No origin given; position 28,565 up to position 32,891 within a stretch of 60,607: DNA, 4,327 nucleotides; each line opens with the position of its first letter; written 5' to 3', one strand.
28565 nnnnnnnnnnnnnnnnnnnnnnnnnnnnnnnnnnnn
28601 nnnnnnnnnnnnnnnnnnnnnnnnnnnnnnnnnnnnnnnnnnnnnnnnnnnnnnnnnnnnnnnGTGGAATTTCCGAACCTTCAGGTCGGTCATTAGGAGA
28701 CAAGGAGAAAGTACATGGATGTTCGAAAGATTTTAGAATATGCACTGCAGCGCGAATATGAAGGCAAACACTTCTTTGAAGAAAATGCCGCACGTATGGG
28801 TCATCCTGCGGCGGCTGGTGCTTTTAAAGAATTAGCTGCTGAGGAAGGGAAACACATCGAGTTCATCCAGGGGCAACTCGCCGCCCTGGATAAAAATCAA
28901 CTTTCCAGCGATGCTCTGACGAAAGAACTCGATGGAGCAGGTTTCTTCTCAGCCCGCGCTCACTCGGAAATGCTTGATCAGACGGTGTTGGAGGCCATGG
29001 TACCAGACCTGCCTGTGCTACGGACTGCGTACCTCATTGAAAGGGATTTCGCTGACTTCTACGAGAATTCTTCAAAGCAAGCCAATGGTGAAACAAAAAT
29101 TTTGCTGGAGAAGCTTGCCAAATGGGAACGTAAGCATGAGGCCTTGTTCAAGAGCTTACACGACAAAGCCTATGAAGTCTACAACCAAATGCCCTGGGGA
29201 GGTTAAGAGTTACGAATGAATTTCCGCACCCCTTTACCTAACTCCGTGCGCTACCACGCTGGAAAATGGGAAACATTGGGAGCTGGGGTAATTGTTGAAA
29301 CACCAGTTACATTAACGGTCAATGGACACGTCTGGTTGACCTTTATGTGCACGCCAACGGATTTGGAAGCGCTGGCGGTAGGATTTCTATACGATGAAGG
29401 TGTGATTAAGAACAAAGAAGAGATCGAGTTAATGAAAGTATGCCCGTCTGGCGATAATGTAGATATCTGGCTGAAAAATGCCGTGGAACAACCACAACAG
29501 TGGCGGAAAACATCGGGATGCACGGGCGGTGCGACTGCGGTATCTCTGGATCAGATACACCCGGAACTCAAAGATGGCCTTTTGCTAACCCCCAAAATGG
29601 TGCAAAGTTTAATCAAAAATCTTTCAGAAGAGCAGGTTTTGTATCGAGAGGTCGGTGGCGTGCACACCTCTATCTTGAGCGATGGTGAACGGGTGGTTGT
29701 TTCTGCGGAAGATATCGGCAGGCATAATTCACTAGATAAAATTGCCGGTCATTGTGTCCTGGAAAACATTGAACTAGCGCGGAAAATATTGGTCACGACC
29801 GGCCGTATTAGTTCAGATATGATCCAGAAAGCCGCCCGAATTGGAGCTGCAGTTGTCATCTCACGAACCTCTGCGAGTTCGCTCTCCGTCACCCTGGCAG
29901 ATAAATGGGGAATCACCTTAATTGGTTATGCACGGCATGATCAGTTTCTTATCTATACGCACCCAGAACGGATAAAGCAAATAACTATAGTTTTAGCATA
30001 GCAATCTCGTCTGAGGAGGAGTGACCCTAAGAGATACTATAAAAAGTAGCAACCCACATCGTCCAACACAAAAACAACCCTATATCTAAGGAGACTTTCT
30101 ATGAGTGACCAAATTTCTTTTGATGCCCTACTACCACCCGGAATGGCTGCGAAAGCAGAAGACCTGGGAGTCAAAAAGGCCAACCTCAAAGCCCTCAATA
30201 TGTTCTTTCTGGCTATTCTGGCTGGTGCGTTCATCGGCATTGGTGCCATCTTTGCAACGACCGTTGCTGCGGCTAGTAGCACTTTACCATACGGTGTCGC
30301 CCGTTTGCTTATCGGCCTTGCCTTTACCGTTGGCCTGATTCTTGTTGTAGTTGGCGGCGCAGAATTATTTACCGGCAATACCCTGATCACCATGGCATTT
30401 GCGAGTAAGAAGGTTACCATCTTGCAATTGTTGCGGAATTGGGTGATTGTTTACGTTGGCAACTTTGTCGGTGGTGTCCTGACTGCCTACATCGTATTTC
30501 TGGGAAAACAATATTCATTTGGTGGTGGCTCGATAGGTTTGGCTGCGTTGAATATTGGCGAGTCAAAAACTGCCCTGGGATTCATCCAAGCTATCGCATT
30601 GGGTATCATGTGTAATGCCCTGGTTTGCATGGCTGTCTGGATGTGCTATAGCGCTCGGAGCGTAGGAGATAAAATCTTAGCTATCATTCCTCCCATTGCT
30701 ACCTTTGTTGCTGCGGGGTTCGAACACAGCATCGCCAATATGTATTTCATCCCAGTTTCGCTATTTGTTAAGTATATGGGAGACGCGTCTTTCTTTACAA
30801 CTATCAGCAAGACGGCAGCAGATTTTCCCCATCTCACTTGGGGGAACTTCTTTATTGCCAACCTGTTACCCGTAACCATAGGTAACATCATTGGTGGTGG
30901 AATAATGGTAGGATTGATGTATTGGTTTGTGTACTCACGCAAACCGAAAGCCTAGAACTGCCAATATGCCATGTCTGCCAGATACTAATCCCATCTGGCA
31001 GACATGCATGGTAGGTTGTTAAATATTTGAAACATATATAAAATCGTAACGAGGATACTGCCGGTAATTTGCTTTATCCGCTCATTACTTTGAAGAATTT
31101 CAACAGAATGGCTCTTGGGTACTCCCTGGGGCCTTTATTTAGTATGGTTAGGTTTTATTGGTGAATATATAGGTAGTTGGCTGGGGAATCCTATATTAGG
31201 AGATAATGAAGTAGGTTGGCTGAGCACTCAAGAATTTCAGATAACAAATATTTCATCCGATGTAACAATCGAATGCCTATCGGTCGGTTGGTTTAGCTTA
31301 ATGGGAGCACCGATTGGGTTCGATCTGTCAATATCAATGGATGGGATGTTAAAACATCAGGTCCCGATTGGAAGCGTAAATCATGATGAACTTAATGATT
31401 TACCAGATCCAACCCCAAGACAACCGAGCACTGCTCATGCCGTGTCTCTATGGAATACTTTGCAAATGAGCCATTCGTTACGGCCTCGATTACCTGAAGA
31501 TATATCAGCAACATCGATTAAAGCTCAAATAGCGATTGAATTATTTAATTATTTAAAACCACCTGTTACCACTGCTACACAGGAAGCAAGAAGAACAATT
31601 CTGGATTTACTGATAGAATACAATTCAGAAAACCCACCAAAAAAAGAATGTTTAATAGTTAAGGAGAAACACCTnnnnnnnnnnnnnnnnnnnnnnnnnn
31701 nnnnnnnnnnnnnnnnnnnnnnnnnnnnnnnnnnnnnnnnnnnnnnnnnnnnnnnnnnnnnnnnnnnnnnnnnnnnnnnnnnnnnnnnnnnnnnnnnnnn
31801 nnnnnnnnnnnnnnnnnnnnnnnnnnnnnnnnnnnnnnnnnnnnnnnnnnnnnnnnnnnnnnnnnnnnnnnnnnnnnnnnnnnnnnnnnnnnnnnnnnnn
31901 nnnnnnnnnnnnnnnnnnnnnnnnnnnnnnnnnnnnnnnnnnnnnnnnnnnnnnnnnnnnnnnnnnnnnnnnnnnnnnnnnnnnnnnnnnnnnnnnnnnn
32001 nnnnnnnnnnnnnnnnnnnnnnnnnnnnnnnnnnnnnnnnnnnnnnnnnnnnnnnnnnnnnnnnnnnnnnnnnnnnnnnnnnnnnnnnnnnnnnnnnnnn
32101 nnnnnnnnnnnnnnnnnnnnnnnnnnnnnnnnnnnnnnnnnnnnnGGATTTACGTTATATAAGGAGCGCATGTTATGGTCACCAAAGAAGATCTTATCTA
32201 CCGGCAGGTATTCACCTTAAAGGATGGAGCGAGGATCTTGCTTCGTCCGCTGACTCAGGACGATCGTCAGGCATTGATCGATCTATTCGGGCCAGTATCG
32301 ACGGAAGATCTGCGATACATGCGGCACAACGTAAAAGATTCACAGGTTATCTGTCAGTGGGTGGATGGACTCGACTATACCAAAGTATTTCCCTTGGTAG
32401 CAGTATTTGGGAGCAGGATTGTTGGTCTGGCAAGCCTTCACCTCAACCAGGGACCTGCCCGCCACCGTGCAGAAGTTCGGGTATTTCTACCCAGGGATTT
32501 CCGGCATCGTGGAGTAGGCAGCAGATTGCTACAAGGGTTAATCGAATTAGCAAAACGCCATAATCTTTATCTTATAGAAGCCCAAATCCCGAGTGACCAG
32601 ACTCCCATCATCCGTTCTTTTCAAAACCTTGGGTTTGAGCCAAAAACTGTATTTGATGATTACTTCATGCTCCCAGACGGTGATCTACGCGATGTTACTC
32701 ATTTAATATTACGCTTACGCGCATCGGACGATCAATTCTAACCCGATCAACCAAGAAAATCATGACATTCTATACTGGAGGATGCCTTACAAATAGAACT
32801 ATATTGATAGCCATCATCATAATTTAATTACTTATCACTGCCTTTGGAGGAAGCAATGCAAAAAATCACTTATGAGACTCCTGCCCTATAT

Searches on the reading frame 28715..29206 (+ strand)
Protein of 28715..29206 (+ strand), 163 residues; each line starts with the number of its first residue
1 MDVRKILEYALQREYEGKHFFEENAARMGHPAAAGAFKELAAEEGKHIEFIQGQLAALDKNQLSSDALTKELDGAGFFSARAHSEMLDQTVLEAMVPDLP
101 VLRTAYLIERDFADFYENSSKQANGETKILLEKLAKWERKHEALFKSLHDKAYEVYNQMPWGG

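Call 5: search_protein_families(library=pfam, proteins=[window:28715-29206:+])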
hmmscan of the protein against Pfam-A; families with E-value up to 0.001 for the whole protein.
window:28715-29206:+ (163 aa): 2 families
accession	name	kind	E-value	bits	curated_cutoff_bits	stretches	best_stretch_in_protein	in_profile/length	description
PF02915.23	Rubrerythrin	-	6.1e-09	36.8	22.8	1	5-148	1-136/137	Rubrerythrin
PF13668.12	Ferritin_2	-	5.4e-05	23.8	24.7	0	5-58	4-69/138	Ferritin-like domain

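Call 10: search_protein_families(library=ncbifam, proteins=[window:28715-29206:+], max_evalue=0.01)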
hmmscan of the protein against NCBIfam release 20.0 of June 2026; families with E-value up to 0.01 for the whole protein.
window:28715-29206:+ (163 aa): 2 families
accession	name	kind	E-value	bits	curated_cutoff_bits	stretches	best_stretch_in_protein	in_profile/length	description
NF045676.1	FeExpMbfA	equivalog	5.7e-07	29.2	450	1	4-152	10-151/318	iron exporter MbfA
NF049919.1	DesA_ISL3_tail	domain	0.0073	16.7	30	1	82-142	48-104/122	DesA/ISL3 alpha bundle tail domain-containing protein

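Call 58: search_protein_families(library=pfam, proteins=[window:28715-29203:+], max_evalue=0.01)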
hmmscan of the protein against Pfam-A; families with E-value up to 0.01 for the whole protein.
window:28715-29203:+ (163 aa): 3 families
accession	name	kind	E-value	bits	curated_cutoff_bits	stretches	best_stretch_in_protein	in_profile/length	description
PF02915.23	Rubrerythrin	-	6.1e-09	36.8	22.8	1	5-148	1-136/137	Rubrerythrin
PF13668.12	Ferritin_2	-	5.4e-05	23.8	24.7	1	5-58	4-69/138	Ferritin-like domain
PF09537.16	DUF2383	-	0.0088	16.6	30.8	0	5-66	4-65/111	Domain of unknown function (DUF2383)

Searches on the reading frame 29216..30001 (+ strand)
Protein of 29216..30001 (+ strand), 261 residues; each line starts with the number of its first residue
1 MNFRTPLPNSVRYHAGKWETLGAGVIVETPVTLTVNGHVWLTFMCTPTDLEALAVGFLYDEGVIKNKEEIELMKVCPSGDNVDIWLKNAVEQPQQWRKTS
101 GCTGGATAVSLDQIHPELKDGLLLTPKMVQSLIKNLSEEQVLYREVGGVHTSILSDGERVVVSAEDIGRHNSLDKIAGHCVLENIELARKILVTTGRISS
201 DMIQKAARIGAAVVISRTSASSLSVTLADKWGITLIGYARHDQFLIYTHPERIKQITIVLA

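Call 5: search_protein_families(library=pfam, proteins=[window:29216-30001:+])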
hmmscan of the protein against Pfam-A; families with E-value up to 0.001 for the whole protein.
window:29216-30001:+ (261 aa): 1 family
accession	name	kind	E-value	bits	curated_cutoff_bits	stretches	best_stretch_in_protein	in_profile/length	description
PF02634.21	FdhD-NarQ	-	1.6e-70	238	27.2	1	26-253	1-236/237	FdhD/NarQ family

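Call 10: search_protein_families(library=ncbifam, proteins=[window:29216-30001:+], max_evalue=0.01)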
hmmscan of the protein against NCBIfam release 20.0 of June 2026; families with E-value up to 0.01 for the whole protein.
window:29216-30001:+ (261 aa): 2 families
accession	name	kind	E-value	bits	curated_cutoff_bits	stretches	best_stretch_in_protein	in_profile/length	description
TIGR00129.1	fdhD_narQ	equivalog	2.2e-58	197.4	140.9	1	25-254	5-236/237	formate dehydrogenase accessory sulfurtransferase FdhD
NF001943.0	PRK00724.1-2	equivalog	1.5e-54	184.8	269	1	21-254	22-273/274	formate dehydrogenase accessory sulfurtransferase FdhD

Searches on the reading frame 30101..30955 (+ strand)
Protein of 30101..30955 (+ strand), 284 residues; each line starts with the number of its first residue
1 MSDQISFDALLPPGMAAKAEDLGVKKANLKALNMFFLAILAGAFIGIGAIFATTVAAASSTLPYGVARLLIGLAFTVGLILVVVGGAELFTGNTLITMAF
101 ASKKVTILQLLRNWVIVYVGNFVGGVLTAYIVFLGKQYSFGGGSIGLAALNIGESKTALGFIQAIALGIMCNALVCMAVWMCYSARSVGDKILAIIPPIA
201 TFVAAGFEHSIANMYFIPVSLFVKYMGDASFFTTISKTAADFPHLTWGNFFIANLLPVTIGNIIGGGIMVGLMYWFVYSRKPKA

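Call 6: search_protein_families(library=pfam, proteins=[window:30101-30955:+])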
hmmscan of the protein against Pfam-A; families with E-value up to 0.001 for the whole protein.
window:30101-30955:+ (284 aa): 1 family
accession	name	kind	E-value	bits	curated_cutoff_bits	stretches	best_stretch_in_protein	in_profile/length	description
PF01226.23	Form_Nir_trans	-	1.7e-79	267.1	34.6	1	15-276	2-240/240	Formate/nitrite transporter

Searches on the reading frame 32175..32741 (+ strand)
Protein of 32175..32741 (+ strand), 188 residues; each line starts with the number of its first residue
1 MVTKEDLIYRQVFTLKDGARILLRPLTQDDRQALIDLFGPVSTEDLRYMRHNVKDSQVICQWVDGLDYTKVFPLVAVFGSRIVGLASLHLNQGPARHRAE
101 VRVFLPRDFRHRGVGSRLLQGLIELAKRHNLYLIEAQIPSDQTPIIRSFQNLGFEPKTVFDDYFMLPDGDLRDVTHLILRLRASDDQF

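Call 6: search_protein_families(library=pfam, proteins=[window:32175-32741:+])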
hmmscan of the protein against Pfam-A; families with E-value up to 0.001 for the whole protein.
window:32175-32741:+ (188 aa): 5 families
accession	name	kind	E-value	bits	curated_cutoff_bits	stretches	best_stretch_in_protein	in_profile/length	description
PF00583.31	Acetyltransf_1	-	4.7e-12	46.7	20.7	1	51-154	16-116/116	Acetyltransferase (GNAT) family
PF13302.13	Acetyltransf_3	-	3e-08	34.9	25.4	1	20-155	1-138/138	Acetyltransferase (GNAT) domain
PF13508.13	Acetyltransf_7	-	1.7e-06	28.7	27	1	74-156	6-84/84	Acetyltransferase (GNAT) domain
PF13420.13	Acetyltransf_4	-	8.7e-06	26.3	24.3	1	79-159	57-139/155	Acetyltransferase (GNAT) domain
PF13673.13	Acetyltransf_10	-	0.0002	21.8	23.6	1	70-156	30-109/128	Acetyltransferase (GNAT) domain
